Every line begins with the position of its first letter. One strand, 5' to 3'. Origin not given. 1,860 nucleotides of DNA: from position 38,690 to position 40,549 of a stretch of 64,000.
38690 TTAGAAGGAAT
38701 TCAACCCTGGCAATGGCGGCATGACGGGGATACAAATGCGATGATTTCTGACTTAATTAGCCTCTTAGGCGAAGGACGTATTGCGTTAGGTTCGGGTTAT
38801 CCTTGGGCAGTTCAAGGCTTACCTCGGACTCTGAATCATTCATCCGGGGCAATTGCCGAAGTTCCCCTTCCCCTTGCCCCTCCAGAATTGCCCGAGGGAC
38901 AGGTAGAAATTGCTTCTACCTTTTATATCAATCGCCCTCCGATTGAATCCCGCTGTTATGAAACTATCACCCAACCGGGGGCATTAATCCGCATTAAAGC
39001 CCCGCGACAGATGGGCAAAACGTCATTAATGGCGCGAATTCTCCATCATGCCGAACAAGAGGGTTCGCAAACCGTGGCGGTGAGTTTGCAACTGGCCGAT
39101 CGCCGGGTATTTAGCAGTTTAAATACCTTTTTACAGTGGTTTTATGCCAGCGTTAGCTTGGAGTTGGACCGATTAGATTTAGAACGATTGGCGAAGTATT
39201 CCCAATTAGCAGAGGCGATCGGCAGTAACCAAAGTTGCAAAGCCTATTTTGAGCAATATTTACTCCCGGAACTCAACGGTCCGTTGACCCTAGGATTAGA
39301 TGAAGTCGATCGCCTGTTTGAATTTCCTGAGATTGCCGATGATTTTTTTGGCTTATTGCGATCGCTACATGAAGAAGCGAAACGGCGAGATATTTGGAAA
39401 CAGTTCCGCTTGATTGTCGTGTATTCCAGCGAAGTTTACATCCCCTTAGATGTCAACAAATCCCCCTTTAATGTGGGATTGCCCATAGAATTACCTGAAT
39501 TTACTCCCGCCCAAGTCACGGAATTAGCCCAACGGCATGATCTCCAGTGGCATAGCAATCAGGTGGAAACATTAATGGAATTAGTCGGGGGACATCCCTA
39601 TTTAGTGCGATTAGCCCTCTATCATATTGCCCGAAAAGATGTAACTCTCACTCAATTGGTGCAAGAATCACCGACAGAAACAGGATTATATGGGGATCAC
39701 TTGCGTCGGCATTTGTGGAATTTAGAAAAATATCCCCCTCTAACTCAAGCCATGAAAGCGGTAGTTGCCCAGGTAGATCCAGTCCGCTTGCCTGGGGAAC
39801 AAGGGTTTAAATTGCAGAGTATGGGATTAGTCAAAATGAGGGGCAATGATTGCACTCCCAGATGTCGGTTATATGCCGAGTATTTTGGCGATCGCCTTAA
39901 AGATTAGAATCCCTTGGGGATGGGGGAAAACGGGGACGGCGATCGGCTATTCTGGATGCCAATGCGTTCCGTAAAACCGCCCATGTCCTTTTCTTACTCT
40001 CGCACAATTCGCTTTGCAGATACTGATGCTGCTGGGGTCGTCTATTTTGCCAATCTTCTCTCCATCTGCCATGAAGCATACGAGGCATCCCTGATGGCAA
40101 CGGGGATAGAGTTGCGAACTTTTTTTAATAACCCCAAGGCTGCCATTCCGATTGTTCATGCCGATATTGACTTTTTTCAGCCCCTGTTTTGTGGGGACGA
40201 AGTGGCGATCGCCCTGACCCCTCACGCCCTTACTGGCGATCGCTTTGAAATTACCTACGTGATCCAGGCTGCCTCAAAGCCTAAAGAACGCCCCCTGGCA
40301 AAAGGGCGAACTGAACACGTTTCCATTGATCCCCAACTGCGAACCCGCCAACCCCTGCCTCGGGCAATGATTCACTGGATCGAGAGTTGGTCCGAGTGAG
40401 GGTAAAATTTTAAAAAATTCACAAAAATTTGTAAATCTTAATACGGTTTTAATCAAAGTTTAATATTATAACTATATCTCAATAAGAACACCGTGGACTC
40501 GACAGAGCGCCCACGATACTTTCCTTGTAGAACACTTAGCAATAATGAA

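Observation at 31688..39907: Two paralogous AAA-like STAND NTPases with different effector and sensor ends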

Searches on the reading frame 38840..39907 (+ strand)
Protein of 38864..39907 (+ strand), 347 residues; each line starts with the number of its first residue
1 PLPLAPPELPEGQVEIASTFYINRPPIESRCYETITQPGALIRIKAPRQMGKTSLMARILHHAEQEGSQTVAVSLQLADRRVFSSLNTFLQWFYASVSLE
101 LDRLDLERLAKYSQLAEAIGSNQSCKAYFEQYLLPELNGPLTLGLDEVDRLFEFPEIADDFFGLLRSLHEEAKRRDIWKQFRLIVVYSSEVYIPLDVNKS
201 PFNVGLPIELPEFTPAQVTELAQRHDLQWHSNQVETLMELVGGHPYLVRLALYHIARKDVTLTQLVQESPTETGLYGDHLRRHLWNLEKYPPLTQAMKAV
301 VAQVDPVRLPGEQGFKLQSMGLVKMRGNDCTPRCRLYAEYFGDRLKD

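Call 31: search_solved_structures(query=window:38864-39907:+, max_evalue=10, show_alignments=2)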
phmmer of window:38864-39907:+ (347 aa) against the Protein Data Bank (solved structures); distinct sequences matched with E-value up to 10: 4.
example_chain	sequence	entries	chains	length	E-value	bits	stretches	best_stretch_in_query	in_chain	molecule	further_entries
3cmu_A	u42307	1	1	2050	0.00046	22.7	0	39-73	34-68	Protein recA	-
3cmt_A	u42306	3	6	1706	0.0026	20.2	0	39-73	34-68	Protein recA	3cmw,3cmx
3cmv_A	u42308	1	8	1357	0.018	17.5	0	39-73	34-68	Protein recA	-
1w5s_A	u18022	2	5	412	0.69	12.3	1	140-228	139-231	ORIGIN RECOGNITION COMPLEX SUBUNIT 2 ORC2 | ORC2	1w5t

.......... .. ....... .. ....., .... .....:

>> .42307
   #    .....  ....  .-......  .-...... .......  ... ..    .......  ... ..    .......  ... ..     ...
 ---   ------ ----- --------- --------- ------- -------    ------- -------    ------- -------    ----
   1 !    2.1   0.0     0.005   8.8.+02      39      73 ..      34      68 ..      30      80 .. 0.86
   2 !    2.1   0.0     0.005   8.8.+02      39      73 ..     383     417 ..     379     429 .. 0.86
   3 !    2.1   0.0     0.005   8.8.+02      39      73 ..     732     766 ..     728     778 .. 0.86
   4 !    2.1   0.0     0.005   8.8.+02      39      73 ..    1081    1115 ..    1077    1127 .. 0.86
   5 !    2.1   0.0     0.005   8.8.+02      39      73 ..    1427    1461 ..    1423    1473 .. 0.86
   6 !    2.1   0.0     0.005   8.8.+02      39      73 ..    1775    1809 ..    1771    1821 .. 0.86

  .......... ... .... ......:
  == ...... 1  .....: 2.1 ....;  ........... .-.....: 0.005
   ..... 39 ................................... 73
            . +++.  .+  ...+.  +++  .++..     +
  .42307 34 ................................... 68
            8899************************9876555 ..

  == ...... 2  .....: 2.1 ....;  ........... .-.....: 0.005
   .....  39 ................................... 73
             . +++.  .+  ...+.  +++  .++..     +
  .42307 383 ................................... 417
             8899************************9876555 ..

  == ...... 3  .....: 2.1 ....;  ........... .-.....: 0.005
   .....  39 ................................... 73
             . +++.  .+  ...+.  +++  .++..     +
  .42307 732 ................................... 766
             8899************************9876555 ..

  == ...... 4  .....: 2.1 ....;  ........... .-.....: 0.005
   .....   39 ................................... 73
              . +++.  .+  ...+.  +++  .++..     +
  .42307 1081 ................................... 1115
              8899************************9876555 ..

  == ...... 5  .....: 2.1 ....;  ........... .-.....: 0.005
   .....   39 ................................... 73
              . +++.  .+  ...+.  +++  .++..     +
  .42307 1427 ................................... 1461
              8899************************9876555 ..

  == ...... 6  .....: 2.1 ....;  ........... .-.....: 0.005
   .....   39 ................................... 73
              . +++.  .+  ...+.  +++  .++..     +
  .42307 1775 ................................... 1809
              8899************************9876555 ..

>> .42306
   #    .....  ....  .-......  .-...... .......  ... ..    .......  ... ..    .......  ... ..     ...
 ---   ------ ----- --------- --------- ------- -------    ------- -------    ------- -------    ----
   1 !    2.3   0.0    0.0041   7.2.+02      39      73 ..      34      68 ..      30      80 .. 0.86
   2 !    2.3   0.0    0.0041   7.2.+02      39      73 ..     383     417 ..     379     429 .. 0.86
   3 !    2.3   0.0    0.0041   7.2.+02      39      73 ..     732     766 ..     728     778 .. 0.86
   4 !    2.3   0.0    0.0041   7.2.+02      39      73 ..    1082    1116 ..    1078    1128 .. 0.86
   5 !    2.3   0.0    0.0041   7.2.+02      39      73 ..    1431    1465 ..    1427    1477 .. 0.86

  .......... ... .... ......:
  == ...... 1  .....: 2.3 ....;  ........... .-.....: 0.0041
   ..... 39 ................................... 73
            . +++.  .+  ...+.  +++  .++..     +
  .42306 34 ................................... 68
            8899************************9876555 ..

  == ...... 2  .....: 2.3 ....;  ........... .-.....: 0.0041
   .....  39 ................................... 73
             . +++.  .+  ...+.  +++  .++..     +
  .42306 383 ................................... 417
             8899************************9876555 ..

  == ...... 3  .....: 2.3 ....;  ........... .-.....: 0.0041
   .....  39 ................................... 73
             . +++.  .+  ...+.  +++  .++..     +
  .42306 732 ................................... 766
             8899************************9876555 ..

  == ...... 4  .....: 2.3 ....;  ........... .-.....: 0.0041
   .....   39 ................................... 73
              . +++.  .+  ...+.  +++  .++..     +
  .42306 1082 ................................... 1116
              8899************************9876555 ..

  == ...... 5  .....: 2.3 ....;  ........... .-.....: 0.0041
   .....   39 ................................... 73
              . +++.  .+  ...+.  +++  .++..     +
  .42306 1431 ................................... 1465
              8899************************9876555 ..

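Call 45: predict_structure(alignment_id=A5)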
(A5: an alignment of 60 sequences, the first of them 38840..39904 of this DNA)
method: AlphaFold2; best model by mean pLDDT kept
length: 355 residues; sequences in the alignment: 60
mean_pLDDT: 93.5   pTM: 0.90
mean pLDDT of the five models: 93.5, 92.3, 92.0, 91.6, 91.3
residues with pLDDT >= 90: 317; 70-90: 23; 50-70: 7; < 50: 8
segments of 3 or more residues with pLDDT < 50: 1-8
pLDDT, mean of each block of 10 residues (from residue 1): 45 78 93 97 98 95 98 98 96 97 97 95 96 97 97 96 94 96 97 90 80 95 98 96 98 97 97 95 95 94 97 95 95 96 97 89
secondary structure, 60 per line:
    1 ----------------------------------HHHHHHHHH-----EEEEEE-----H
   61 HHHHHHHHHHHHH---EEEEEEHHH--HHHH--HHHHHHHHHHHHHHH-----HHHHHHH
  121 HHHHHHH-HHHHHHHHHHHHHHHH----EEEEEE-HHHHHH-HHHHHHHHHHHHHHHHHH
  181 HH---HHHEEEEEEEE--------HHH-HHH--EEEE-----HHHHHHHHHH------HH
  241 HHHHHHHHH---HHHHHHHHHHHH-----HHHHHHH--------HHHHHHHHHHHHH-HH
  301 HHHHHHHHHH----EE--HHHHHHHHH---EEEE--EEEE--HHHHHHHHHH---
elements in order: H35-43 E49-54 H60-73 E77-82 H88-91 H94-108 H114-127 H129-144 E149-154 H156-161 H163-182 E189-196 E214-217 H223-232 H239-249 H253-264 H270-276 H285-297 H299-310 H319-327 E331-334 E337-340 H343-352

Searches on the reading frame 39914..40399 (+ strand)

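Call 27: search_protein_families(library=pfam, proteins=[window:39914-40399:+], max_evalue=0.01)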
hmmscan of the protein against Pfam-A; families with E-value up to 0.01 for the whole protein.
window:39914-40399:+ (161 aa): 2 families
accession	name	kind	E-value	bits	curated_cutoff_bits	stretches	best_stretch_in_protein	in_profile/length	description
PF13279.12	4HBT_2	-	5.7e-15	56.3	25.5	1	33-156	2-122/122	Thioesterase-like superfamily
PF03061.28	4HBT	-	3.9e-06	27.5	20.6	1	41-119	2-72/79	Thioesterase superfamily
